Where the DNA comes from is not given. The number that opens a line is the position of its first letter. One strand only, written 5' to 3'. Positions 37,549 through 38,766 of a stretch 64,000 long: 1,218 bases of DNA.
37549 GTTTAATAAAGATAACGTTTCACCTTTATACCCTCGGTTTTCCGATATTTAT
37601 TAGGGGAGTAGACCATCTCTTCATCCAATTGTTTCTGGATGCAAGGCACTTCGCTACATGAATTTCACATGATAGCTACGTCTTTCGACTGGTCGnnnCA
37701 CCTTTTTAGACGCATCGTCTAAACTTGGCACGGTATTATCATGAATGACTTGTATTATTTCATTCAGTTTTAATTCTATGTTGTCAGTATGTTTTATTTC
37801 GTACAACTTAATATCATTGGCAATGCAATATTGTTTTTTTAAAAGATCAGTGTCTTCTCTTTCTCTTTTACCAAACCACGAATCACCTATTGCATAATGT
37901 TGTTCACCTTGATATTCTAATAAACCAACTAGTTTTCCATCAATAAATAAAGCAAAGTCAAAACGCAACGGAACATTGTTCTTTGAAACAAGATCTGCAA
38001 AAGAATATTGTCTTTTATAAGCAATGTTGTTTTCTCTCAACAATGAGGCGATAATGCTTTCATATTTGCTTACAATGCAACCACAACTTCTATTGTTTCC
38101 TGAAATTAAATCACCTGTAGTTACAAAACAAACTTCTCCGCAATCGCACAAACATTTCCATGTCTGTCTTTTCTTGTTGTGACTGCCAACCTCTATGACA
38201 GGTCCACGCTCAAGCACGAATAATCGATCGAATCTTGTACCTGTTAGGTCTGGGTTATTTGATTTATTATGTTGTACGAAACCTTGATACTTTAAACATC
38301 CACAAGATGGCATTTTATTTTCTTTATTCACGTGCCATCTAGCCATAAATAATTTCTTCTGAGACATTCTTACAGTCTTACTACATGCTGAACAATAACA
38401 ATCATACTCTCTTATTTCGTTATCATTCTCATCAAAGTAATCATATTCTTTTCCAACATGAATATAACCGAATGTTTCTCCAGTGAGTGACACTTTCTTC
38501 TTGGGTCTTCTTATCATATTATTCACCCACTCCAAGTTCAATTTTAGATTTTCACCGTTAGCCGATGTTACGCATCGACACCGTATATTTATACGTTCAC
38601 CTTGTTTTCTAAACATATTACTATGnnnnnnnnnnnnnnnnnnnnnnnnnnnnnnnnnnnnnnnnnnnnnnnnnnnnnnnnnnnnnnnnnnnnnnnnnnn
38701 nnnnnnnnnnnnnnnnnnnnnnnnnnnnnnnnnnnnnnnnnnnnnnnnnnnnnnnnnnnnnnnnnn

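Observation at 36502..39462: nrdD (anaerobic ribonucleotide reductase) interrupted by a roughly 1.07 kb intervening sequence encoding a homing-endonuclease-like protein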

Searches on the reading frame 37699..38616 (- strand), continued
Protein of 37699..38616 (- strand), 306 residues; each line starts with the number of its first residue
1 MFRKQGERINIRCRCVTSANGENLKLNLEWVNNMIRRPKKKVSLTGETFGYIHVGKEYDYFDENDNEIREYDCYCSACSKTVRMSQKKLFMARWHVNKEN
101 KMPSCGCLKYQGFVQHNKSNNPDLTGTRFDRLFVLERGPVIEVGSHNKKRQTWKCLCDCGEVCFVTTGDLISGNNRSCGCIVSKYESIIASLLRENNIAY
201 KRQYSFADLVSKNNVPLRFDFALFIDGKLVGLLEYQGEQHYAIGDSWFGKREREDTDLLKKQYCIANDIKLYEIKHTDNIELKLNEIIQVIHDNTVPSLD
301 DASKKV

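Call 56: search_protein_families(library=pfam, alignment_id=A2, max_evalue=0.01)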
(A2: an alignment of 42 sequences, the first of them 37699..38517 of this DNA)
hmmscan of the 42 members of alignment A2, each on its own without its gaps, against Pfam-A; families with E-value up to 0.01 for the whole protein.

A. member 1, window:37699-38517:- (273 aa): 0 families

B. families by the number of members that match (of 42 scanned): 7 families
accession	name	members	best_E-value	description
PF10881.14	DUF2726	22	1e-05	Protein of unknown function (DUF2726)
PF19237.4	DUF5889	9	1.6e-05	Family of unknown function (DUF5889)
PF08882.16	Acetone_carb_G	3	0.0036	Acetone carboxylase gamma subunit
PF21817.3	CapR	2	0.00012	CapR homology domain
PF07610.17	DUF1573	1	0.00042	Protein of unknown function (DUF1573)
PF07291.16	MauE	1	0.0073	Methylamine utilisation protein MauE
PF05207.18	Zn_ribbon_CSL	1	0.0089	CSL zinc finger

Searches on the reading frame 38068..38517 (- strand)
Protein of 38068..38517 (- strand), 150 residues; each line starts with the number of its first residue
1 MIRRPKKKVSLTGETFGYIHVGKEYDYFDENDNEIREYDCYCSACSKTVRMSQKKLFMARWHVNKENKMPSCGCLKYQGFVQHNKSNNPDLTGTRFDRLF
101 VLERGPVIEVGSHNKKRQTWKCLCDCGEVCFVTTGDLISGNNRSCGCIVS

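Call 86: predict_structure(alignment_id=A3)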
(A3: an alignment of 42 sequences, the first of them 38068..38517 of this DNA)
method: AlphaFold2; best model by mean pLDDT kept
length: 150 residues; sequences in the alignment: 42
mean_pLDDT: 89.6   pTM: 0.56
mean pLDDT of the five models: 89.6, 88.4, 88.1, 87.8, 85.9
residues with pLDDT >= 90: 104; 70-90: 39; 50-70: 7; < 50: 0
segments of 3 or more residues with pLDDT < 50: none
pLDDT, mean of each block of 10 residues (from residue 1): 72 96 95 95 95 95 94 82 74 94 94 90 96 91 81
secondary structure, 60 per line:
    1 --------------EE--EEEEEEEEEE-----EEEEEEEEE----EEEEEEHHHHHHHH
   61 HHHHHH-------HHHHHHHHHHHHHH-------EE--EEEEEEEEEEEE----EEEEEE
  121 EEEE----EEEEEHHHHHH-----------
elements in order: E19-28 E34-42 E47-52 H53-66 H74-87 E99-110 E115-124 E129-133 H134-139
